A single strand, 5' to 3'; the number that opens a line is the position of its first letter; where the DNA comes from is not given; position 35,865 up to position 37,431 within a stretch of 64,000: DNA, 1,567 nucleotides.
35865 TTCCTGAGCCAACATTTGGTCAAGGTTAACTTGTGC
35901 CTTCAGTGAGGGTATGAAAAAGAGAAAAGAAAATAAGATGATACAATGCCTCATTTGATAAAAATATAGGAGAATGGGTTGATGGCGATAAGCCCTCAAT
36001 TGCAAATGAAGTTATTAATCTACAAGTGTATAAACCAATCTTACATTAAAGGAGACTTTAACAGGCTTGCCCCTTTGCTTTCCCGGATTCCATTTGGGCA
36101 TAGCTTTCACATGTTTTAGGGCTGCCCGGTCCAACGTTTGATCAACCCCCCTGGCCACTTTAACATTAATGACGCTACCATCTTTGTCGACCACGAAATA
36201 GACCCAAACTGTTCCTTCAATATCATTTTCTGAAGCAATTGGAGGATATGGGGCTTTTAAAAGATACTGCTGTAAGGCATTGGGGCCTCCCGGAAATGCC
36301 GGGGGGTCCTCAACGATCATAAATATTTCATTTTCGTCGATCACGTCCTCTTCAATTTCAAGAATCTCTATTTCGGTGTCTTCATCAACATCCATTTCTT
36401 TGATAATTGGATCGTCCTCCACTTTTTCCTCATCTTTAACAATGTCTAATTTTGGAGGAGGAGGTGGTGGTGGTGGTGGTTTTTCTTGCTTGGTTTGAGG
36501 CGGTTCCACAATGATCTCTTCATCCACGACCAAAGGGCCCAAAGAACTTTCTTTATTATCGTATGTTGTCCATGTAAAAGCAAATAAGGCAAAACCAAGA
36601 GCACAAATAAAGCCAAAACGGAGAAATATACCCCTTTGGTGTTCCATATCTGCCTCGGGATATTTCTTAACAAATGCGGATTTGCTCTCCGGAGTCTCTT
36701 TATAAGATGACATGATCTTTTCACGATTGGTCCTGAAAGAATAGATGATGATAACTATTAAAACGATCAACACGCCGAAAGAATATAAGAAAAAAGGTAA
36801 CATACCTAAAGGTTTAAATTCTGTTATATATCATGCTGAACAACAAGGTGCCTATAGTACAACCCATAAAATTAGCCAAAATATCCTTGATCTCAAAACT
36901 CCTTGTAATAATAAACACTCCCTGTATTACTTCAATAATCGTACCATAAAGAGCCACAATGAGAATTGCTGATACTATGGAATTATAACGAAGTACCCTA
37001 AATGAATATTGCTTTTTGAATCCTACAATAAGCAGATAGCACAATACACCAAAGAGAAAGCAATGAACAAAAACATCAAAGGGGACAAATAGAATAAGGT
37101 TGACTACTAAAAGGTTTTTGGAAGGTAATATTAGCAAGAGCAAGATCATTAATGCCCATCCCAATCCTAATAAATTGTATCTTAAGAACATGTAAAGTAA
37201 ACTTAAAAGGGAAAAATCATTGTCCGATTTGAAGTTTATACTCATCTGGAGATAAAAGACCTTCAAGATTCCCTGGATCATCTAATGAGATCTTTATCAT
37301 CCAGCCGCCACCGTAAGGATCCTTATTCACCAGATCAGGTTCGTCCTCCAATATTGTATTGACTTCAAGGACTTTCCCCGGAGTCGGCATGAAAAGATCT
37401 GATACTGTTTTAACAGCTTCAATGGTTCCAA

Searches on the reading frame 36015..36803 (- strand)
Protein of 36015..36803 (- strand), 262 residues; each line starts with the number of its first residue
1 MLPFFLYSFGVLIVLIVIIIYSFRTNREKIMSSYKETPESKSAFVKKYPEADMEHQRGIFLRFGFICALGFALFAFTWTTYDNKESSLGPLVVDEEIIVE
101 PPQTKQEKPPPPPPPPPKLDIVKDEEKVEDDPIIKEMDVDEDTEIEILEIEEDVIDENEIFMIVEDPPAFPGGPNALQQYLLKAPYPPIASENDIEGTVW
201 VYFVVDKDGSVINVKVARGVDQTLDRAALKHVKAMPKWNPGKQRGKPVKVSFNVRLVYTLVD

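Call 23: search_protein_families(library=pfam, proteins=[window:36015-36803:-], max_evalue=0.001)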
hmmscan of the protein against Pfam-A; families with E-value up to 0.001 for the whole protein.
window:36015-36803:- (262 aa): 1 family
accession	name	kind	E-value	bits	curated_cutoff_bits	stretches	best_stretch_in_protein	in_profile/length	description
PF03544.19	TonB_C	-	1.2e-18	67.8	24.6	1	185-260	4-79/79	Gram-negative bacterial TonB protein C-terminal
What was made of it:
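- Closest known: TonB/TolA-type periplasm-spanning charged repeat regions. Different: A normal TonB is encoded elsewhere in the window (36015..36803, call 23).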

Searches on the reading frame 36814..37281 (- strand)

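Call 23: search_protein_families(library=pfam, proteins=[window:36814-37281:-], max_evalue=0.001)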
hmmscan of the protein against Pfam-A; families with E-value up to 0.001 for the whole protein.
window:36814-37281:- (155 aa): 1 family
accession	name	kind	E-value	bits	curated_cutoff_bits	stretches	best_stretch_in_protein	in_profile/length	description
PF04892.17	VanZ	-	1.8e-11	45.2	30.1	1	35-151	34-125/126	VanZ like family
